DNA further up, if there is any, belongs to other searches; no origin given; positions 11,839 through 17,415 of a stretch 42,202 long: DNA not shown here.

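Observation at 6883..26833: Nine-gene, ~20-kb lower-GC operon: composite phosphorothioation-type defence island with no host-type promoter of its own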

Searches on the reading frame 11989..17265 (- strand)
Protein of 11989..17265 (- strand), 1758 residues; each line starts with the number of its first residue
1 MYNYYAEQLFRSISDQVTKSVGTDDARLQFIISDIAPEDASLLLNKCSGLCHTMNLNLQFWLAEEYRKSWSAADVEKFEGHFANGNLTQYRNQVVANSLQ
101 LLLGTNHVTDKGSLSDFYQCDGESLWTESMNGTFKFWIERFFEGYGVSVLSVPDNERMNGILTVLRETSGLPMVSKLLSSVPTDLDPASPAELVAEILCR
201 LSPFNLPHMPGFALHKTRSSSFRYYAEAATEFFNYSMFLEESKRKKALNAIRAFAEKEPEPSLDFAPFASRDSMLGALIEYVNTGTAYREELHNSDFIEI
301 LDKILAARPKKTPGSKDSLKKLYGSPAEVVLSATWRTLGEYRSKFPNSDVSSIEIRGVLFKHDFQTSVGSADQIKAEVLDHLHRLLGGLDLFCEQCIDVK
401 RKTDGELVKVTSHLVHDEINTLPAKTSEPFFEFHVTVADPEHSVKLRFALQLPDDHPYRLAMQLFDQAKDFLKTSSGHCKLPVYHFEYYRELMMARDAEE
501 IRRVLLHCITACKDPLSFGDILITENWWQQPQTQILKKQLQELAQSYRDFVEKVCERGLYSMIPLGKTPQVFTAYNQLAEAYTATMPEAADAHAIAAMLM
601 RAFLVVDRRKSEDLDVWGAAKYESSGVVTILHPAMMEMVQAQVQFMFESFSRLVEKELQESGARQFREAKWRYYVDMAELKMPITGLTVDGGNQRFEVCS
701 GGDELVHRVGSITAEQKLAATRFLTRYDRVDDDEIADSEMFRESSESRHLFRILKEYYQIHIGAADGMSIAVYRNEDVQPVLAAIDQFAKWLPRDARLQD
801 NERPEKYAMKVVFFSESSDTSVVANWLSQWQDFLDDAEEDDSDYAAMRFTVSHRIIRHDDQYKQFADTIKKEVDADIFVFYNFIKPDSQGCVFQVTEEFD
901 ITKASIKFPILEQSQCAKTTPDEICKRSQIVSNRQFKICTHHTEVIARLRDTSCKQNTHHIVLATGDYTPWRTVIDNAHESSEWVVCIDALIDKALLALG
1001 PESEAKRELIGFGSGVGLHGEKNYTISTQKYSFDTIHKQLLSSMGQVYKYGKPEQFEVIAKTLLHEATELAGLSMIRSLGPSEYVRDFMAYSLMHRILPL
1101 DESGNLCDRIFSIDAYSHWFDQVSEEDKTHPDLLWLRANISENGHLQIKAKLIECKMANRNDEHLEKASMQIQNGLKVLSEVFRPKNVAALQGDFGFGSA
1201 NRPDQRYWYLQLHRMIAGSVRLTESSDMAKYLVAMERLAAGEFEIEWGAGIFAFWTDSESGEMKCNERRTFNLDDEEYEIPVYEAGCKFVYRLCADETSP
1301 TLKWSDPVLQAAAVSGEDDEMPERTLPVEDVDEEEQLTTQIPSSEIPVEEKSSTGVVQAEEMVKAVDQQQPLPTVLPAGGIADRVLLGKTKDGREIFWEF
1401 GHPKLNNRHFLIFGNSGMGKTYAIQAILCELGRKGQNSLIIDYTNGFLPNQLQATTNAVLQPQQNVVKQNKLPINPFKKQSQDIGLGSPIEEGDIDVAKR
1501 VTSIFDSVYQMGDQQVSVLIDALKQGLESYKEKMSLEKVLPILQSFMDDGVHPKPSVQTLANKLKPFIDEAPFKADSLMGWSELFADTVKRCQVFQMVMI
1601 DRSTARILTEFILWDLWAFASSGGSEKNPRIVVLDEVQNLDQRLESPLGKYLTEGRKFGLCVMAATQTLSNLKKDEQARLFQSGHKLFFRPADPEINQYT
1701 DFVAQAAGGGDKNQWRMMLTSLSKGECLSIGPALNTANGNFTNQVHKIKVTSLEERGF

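Call 4: search_protein_families(library=padloc, proteins=[window:11989-17265:-])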
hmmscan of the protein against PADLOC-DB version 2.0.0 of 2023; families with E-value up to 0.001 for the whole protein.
window:11989-17265:- (1758 aa): 8 families
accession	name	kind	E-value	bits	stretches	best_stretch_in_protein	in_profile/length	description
PDLC02684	DndH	-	1.2e-55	186.8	1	1362-1676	1320-1645/1715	DndH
PDLC02685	DndH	-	2.2e-27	93.3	1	1358-1677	1284-1609/1678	DndH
PDLC02804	SspH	-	7.2e-18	61.5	1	970-1287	801-1102/1561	SspH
PDLC04140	mad8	-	1.6e-15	55.4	1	1386-1698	5-260/314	mads_8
PDLC02806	SspH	-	7.2e-11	38.3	1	919-1259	929-1249/1766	SspH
PDLC04103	HerA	-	7.7e-07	25.8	1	1403-1478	168-240/579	-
PDLC04100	HerA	-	4.1e-05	20.5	0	1653-1737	473-550/580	-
PDLC02803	SspH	-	5.9e-05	18.8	1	973-1184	958-1160/1255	SspH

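Call 5: search_protein_families(library=pfam, proteins=[window:11989-17265:-], max_evalue=0.01)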
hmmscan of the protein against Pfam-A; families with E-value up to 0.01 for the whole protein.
window:11989-17265:- (1758 aa): 6 families
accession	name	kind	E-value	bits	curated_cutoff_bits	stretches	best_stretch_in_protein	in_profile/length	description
PF10412.15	TrwB_AAD_bind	-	2.7e-11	43.4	20.5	2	1404-1463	12-71/387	Type IV secretion-system coupling protein DNA-binding domain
PF01935.23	DUF87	-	7.9e-10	39.6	23.2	1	1393-1613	9-217/220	Helicase HerA, central domain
PF12846.13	AAA_10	-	1.4e-06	28.1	27.5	1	1404-1728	18-338/362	AAA-like domain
PF12775.13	AAA_7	-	0.0014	18.7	25.8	1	1406-1461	32-87/181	P-loop containing dynein motor region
PF13401.12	AAA_22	-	0.0052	17.5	27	0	1408-1447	6-45/130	AAA domain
PF13191.12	AAA_16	-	0.0071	17.3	32.6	0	1408-1434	25-51/167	AAA ATPase domain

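Call 6: search_protein_families(library=ncbifam, proteins=[window:11989-17265:-], max_evalue=0.01)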
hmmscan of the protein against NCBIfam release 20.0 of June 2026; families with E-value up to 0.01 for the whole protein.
window:11989-17265:- (1758 aa): 7 families
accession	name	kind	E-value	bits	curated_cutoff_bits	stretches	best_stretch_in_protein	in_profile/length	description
TIGR02746.1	TraC-F-type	equivalog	8.7e-09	33.8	567.05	1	1402-1700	425-718/800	type IV secretion system protein TraC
NF053655.1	CedD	equivalog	2.6e-08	33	600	1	1408-1673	222-464/527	DNA-translocating ATPase CedD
TIGR02759.1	TraD_Ftype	equivalog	3.6e-06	26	521.35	0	1407-1464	176-233/566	type IV conjugative transfer system coupling protein TraD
NF045975.1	VirB4_plasma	equivalog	0.00027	18.8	590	1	1385-1447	491-555/894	Mbov_0397 family ICE element conjugal transfer ATPase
NF041017.1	DNA_import_CedB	equivalog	0.00061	18.5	700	1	1382-1679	251-526/590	DNA import protein CedB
TIGR00929.1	VirB4_CagE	subfamily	0.00064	18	643.1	1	1391-1512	419-529/792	VirB4 family type IV secretion/conjugal transfer ATPase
NF042943.1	HerA_antiphage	equivalog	0.0058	15.2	800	0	1384-1461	134-210/566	anti-phage-associated helicase HerA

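Call 22: search_dna_similar(query=window:11989-17265:-, collection=plasmids, mode=protein, max_rows=25)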
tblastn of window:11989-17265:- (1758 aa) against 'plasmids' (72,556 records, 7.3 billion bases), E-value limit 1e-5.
Records with a match: 4; places in all: 4; records where one place covers at least 80% of the query: 0.
Best place of each record, by identity: <60% 4.
By first word of the organism name: Bacillus 2; Priestia 1; Levilactobacillus 1.
By predicted mobility (MOB-suite, as given by PLSDB): mobilizable 2; non-mobilizable 2.
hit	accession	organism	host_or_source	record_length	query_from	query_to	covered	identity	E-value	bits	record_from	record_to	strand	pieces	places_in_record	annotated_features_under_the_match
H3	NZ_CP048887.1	Priestia megaterium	culture,agricultural soil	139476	1307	1756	26%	35.7%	3e-67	261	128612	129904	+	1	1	dptH: DNA phosphorothioation-dependent restriction protein DptH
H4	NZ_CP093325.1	Bacillus sp. N5-665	whole organism,peat soil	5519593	1380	1756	21%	38.1%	8e-65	253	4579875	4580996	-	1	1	none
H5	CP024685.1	Bacillus wiedmannii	cell culture,soil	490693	1384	1756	21%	34.7%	4e-50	204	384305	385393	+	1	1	dptH: DNA phosphorothioation-dependent restriction protein DptH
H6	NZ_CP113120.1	Levilactobacillus brevis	Single cell,fermented food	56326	1384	1756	21%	33.9%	7e-44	184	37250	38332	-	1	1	DUF87 domain-containing protein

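Call 50: search_solved_structures(query=A5, max_evalue=0.1)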
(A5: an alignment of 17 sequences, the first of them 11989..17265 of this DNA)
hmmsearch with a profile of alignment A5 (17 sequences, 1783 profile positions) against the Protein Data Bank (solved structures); distinct sequences matched with E-value up to 0.1: 6.
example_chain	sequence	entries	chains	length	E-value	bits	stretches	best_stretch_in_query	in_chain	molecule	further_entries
7es4_A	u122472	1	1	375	4.5e-13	50.5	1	1408-1701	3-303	DNA phosphorothioation-dependent restriction protein DptH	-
4d2i_A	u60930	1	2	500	0.00055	20.4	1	1566-1758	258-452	HERA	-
4m4w_J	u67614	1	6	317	0.0068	16.8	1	1359-1498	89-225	Primosomal protein DnaI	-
2w58_A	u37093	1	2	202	0.019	15.3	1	1438-1467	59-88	PRIMOSOME COMPONENT (HELICASE LOADER)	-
8wiv_A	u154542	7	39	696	0.021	15.2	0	1613-1697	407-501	Helicase HerA central domain-containing protein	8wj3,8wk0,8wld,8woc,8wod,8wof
9x1l_A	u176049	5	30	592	0.084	13.2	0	1673-1758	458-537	DNA helicase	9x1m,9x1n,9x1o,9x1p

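Call 66: find_homologous_proteins(query=window:11989-17265:-, max_evalue=1e-20)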
Query window:11989-17265:- (1758 aa): 35 proteins with E <= 1e-20 among 8000 candidates.
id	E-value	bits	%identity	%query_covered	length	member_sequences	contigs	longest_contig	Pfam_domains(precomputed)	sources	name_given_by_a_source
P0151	0.0e+0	4036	99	100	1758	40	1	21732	PF10412.16,PF01935.24,PF12846.14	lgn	-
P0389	0.0e+0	3454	85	100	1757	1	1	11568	PF10412.16,PF01935.24,PF12846.14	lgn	-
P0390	0.0e+0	3345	81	100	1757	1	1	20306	PF10412.16,PF01935.24,PF12846.14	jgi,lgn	-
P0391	0.0e+0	3304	81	100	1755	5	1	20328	PF10412.16,PF01935.24,PF12846.14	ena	-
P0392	0.0e+0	3291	80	100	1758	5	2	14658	PF10412.16,PF01935.24,PF12846.14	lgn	-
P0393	0.0e+0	3193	78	100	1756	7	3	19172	PF10412.16,PF01935.24,PF12846.14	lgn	-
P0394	0.0e+0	3173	77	100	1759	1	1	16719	PF10412.16,PF01935.24,PF12846.14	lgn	-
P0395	0.0e+0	2502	62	100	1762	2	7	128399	PF10412.16,PF01935.24,PF12846.14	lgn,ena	-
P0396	0.0e+0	2417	62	100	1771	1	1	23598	PF10412.16,PF01935.24,PF12846.14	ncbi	-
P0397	0.0e+0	2232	57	100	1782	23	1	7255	PF10412.16,PF01935.24,PF12846.14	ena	-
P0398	0.0e+0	2027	52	100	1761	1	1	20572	PF10412.16,PF01935.24,PF13401.13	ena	-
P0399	0.0e+0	1828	50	100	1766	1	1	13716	PF10412.16,PF01935.24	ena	-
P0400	0.0e+0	1752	47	100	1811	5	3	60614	PF10412.16,PF01935.24,PF13401.13,PF12846.14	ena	-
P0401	0.0e+0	1740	47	100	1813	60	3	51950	PF10412.16,PF01935.24,PF12846.14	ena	-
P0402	0.0e+0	1723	47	100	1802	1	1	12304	PF10412.16,PF01935.24,PF13401.13,PF12846.14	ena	-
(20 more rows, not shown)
